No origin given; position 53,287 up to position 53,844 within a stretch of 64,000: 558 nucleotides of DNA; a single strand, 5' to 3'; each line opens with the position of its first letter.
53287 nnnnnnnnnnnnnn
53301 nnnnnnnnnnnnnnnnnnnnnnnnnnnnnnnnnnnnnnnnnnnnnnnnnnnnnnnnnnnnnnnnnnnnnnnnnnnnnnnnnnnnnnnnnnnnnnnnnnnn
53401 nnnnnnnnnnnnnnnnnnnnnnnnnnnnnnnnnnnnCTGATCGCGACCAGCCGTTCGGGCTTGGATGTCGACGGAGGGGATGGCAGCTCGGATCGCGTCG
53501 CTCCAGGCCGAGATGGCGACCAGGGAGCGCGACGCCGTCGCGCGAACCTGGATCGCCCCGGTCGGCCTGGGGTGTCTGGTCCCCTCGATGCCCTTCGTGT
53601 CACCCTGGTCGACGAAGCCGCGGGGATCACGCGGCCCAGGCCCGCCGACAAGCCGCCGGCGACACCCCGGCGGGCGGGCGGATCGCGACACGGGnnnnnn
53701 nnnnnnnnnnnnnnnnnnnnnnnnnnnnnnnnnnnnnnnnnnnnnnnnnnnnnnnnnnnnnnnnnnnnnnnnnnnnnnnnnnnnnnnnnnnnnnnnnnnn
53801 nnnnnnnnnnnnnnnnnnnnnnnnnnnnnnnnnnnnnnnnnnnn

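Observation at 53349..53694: Each repeat unit retains the last ~23 nt (VVDLSE-stop) of the upstream toxin-like gene plus a conserved 8-nt spacer before the GTG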

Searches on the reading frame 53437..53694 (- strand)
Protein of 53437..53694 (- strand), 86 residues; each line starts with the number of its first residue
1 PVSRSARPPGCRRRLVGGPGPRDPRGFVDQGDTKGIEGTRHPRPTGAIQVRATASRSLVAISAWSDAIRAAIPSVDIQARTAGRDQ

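Call 36: find_homologous_proteins(query=window:53437-53694:-, max_evalue=10)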
Query seq(86 aa) (86 aa): 1 proteins with E <= 10 among 2 candidates.
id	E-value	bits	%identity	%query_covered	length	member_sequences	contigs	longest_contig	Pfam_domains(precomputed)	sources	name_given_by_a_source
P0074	3.1e-34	135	100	77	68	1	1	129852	-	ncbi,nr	ncbi:MAG: hypothetical protein KJZ91_03965, partial [Myxococcales bacterium]|nr:hypothetical protein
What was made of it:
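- A sister genome's annotation calls the same ORF (call 36).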
